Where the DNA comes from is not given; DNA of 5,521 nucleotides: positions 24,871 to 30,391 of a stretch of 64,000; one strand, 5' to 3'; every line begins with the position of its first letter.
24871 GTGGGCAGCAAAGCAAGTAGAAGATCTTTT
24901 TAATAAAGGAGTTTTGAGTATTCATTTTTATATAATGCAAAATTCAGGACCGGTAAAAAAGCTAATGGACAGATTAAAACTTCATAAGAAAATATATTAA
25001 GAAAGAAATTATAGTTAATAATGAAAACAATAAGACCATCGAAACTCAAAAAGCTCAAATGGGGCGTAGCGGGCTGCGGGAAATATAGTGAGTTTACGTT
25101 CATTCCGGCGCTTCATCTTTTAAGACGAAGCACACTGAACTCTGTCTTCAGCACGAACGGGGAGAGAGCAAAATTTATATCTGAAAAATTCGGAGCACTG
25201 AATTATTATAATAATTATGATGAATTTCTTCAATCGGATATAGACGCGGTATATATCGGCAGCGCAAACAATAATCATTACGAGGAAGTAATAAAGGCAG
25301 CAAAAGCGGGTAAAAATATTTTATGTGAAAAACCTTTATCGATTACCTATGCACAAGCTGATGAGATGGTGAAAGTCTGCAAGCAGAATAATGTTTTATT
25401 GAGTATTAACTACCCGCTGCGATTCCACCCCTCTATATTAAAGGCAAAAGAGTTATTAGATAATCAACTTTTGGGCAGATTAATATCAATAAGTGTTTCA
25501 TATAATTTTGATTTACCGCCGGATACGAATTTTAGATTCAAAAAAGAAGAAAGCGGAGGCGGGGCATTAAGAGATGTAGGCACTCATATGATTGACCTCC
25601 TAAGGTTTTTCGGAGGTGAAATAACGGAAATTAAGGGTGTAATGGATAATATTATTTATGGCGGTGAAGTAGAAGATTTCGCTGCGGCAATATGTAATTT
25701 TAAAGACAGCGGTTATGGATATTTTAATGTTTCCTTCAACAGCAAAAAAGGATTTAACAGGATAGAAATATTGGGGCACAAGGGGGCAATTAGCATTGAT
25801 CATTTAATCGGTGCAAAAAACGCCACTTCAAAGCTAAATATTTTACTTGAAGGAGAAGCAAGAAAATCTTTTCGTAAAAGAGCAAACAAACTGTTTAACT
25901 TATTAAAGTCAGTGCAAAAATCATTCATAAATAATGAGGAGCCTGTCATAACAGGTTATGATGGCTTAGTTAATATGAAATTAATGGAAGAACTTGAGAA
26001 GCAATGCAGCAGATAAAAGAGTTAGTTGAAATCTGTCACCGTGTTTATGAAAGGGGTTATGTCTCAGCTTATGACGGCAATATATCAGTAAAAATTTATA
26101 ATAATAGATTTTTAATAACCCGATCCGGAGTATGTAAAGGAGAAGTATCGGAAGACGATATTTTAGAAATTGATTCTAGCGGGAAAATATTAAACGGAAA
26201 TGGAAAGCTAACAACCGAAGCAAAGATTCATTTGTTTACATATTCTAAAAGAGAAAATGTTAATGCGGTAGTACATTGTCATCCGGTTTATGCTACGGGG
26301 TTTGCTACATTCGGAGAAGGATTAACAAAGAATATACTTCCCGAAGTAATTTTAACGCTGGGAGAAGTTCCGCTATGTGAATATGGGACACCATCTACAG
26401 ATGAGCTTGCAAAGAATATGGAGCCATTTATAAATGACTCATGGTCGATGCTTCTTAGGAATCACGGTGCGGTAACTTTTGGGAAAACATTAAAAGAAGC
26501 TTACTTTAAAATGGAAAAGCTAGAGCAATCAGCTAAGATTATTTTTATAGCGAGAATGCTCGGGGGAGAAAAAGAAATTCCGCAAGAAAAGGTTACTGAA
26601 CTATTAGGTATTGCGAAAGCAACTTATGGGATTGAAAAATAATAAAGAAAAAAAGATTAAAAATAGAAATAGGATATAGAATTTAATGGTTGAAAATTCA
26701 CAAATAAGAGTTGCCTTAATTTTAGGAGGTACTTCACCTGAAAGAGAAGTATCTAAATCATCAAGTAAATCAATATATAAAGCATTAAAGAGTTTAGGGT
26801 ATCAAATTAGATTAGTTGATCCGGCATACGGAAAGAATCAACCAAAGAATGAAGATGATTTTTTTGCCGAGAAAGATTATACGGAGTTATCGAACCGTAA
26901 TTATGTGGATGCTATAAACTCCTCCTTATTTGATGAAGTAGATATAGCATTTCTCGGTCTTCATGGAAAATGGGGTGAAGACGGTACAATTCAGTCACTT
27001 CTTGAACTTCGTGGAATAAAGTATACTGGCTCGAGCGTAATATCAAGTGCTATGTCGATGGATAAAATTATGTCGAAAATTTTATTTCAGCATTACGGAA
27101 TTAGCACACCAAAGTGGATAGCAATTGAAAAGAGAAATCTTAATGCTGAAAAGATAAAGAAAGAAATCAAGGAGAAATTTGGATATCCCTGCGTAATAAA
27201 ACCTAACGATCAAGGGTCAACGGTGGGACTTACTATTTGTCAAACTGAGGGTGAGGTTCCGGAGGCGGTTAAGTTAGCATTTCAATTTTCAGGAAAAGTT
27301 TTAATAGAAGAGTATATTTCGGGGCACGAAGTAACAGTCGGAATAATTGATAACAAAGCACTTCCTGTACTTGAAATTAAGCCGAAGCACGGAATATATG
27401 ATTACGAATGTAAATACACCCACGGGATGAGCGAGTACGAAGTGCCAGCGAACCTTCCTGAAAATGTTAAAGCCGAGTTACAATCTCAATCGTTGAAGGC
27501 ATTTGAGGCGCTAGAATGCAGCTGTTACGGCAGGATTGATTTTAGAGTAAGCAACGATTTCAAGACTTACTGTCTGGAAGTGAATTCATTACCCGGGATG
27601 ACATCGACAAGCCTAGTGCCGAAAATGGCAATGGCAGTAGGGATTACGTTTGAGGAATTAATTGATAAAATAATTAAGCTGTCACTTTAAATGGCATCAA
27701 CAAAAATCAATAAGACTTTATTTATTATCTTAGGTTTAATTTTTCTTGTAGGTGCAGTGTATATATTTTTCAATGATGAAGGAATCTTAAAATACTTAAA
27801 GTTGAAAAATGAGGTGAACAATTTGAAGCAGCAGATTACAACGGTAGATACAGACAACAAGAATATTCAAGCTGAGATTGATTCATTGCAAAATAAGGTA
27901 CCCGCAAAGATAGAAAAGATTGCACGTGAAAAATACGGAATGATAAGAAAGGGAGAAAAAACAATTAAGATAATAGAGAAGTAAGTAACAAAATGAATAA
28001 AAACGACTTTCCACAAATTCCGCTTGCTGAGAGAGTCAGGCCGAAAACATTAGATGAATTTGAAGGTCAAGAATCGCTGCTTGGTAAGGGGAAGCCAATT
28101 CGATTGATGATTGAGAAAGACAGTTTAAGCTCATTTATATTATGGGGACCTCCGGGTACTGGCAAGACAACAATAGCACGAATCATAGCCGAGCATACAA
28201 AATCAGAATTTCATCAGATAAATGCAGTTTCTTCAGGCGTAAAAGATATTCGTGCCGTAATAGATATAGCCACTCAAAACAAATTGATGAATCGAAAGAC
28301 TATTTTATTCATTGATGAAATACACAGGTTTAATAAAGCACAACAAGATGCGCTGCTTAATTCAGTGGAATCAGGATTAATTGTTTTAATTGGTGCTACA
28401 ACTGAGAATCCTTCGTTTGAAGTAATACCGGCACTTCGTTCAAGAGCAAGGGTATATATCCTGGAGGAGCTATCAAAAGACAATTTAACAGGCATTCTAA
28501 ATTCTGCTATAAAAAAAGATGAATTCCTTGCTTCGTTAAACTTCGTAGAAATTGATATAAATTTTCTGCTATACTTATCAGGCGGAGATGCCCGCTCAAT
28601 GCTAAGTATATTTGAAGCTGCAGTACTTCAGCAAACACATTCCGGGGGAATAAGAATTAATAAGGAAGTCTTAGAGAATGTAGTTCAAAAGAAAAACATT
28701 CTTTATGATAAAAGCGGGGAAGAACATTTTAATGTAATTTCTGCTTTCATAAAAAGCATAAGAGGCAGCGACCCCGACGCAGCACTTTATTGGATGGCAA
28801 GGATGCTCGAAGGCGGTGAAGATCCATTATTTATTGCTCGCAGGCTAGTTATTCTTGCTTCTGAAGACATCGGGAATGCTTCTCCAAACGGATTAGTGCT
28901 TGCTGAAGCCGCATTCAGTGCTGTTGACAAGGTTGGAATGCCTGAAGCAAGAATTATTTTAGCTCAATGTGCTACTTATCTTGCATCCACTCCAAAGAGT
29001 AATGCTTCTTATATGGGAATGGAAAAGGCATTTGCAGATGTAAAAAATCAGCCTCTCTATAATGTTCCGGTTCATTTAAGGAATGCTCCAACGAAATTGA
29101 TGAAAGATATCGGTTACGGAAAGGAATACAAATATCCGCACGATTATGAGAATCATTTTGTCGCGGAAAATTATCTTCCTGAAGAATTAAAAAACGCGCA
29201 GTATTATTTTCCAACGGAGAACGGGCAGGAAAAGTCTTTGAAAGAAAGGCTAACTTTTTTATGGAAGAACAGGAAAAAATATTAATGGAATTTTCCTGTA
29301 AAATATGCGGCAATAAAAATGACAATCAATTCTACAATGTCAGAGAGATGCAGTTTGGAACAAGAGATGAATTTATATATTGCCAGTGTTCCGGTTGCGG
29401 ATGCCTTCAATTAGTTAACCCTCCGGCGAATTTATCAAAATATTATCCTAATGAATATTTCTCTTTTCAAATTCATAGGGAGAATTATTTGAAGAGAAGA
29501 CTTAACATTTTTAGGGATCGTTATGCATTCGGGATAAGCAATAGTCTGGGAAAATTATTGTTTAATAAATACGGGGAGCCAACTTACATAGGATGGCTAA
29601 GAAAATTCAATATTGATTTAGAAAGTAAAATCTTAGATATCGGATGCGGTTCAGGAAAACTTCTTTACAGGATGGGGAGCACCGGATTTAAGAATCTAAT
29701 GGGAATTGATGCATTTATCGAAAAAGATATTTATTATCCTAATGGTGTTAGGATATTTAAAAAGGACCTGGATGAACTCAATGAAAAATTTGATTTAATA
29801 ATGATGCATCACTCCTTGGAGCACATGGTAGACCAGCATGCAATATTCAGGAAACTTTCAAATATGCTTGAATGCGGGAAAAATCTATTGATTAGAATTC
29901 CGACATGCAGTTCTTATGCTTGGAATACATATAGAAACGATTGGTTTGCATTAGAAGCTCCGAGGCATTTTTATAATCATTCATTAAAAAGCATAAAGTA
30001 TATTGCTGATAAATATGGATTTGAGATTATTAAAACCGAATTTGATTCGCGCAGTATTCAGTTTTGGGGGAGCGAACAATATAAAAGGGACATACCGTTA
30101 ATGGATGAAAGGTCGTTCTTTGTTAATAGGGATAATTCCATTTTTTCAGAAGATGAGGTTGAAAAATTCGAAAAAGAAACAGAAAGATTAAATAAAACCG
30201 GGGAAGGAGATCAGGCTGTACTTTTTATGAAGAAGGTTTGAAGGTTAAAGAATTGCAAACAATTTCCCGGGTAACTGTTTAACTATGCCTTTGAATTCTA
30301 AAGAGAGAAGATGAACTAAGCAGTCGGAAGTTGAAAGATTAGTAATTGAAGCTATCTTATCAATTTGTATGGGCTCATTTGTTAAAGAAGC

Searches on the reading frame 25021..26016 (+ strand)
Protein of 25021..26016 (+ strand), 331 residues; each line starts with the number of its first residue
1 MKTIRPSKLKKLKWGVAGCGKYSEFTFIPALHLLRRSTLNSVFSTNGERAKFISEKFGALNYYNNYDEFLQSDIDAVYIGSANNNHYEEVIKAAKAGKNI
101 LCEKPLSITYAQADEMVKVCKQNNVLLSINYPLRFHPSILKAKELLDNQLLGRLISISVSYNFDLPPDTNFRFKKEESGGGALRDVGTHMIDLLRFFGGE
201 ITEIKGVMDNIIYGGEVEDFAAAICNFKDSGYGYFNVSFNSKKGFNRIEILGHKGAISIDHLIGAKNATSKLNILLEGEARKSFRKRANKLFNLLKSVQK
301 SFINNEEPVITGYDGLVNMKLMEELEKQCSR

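Call 68: search_protein_families(library=pfam, proteins=[window:25021-26016:+], max_evalue=0.0001)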
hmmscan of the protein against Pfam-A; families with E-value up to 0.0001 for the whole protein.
window:25021-26016:+ (331 aa): 3 families
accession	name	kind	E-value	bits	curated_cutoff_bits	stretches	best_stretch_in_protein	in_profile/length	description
PF22725.1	GFO_IDH_MocA_C3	-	1.6e-27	96.4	27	1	140-257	2-123/124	GFO/IDH/MocA C-terminal domain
PF01408.29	GFO_IDH_MocA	-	3.1e-25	89.6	24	1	12-131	1-120/120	Oxidoreductase family, NAD-binding Rossmann fold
PF02894.22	GFO_IDH_MocA_C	-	1.6e-12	48.1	22.9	1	143-283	1-153/218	Oxidoreductase family, C-terminal alpha/beta domain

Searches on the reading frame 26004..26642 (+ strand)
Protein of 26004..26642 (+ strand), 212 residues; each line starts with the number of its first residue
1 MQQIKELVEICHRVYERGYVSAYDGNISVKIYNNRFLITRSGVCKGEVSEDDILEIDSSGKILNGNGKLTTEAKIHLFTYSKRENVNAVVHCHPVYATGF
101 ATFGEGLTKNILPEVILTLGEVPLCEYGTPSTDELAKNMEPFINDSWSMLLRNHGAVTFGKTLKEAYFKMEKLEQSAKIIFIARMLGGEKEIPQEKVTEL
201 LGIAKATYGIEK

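Call 68: search_protein_families(library=pfam, proteins=[window:26004-26642:+], max_evalue=0.0001)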
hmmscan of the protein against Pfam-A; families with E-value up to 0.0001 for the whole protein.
window:26004-26642:+ (212 aa): 1 family
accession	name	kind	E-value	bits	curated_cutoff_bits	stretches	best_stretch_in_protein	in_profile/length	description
PF00596.27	Aldolase_II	-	1.1e-47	162.8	22.2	1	6-179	2-181/183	Class II Aldolase and Adducin N-terminal domain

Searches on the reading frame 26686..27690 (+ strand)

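Call 68: search_protein_families(library=pfam, proteins=[window:26686-27690:+], max_evalue=0.0001)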
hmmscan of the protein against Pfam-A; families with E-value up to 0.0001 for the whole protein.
window:26686-27690:+ (334 aa): 8 families
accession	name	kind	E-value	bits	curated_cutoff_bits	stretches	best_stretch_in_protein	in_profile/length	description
PF07478.18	Dala_Dala_lig_C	-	9.7e-60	202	24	1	133-331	1-204/204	D-ala D-ala ligase C-terminus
PF01820.27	Dala_Dala_lig_N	-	2e-22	80.4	34.6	1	8-116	1-121/121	D-ala D-ala ligase N-terminus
PF02786.22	CPSase_L_D2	-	2.6e-09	37.3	19.8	1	156-301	28-178/211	Carbamoyl-phosphate synthase L chain, ATP binding domain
PF01071.24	GARS_A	-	2.8e-07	31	27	1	126-252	2-133/194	Phosphoribosylglycinamide synthetase, ATP-grasp (A) domain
PF02222.28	ATP-grasp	-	5.6e-07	29.8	27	1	134-222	3-88/179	ATP-grasp domain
PF13535.11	ATP-grasp_4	-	3.4e-06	27.2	27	1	166-302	2-151/160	ATP-grasp domain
PF02655.19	ATP-grasp_3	-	7.9e-06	26.5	23.2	1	134-301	11-155/160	ATP-grasp domain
PF08443.16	RimK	-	7.6e-05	22.8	21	0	126-316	3-180/188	RimK-like ATP-grasp domain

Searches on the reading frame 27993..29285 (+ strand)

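Call 68: search_protein_families(library=pfam, proteins=[window:27993-29285:+], max_evalue=0.0001)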
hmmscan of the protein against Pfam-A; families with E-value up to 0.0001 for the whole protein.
window:27993-29285:+ (430 aa): 17 families
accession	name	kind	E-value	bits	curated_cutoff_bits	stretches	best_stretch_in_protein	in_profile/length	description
PF12002.13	MgsA_C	-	2.7e-74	249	27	1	258-422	1-165/167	MgsA AAA+ ATPase C terminal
PF16193.11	AAA_assoc_2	-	1e-22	80.6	34.3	1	188-257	11-81/81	AAA C-terminal domain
PF00004.35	AAA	-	1.1e-18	68.4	21.2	1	49-156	2-127/131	ATPase family associated with various cellular activities (AAA)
PF05496.18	RuvB_N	-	3.9e-16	59.6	27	1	15-134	1-118/159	Holliday junction DNA helicase RuvB P-loop domain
PF07728.20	AAA_5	-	2.1e-09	37.9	22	1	48-126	2-91/139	AAA domain (dynein-related subfamily)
PF13173.12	AAA_14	-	5e-07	30.2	27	1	49-161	6-124/129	AAA domain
PF00158.32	Sigma54_activat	-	1.5e-06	28.5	20.2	0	102-147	94-140/168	Sigma-54 interaction domain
PF20720.3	nSTAND3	-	2e-06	28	27.2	1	48-148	20-110/155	Novel STAND NTPase 3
PF01078.27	Mg_chelatase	-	8.8e-06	25.7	20.3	0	47-83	24-64/207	Magnesium chelatase, subunit ChlI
PF13238.12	AAA_18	-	9.8e-06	26.5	29.4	1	50-127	3-65/128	AAA domain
PF13191.12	AAA_16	-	1.6e-05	25.9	32.6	0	44-96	23-76/167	AAA ATPase domain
PF13401.12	AAA_22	-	2.1e-05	25.3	27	0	47-119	7-84/130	AAA domain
PF13245.12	AAA_19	-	2.1e-05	25.2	25.1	0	48-73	14-39/134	AAA domain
PF14532.12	Sigma54_activ_2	-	3.1e-05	24.7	25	1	49-127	25-95/138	Sigma-54 interaction domain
PF05673.19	DUF815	-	4e-05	23.3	23.8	1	9-119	19-124/249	Protein of unknown function (DUF815)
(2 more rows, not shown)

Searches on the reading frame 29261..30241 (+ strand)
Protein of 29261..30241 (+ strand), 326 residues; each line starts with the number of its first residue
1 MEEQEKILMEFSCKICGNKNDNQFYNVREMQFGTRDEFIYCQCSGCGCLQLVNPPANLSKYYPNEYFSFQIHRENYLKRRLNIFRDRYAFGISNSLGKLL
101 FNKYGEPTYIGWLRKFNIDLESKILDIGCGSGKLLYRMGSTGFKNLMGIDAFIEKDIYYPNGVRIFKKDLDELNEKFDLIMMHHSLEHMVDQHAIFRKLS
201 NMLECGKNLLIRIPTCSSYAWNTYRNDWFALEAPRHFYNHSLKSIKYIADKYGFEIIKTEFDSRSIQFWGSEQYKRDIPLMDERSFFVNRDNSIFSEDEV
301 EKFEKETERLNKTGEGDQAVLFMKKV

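Call 68: search_protein_families(library=pfam, proteins=[window:29261-30241:+], max_evalue=0.0001)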
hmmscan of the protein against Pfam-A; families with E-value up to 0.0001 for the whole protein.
window:29261-30241:+ (326 aa): 6 families
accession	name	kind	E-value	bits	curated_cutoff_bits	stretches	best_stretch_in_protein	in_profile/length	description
PF13489.12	Methyltransf_23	-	1.5e-18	67.5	27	1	118-258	20-163/164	Methyltransferase domain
PF13847.12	Methyltransf_31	-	1.3e-07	31.8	27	0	170-215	66-113/145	Methyltransferase domain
PF08241.18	Methyltransf_11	-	5.3e-07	30.6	21.2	1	125-206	1-90/95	Methyltransferase domain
PF08242.18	Methyltransf_12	-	6.8e-07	30.4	30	1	125-206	1-95/98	Methyltransferase domain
PF13649.12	Methyltransf_25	-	1.7e-06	29.1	27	1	124-204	1-94/97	Methyltransferase domain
PF07021.18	MetW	-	9e-05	22.6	21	0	121-216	14-112/193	Methionine biosynthesis protein MetW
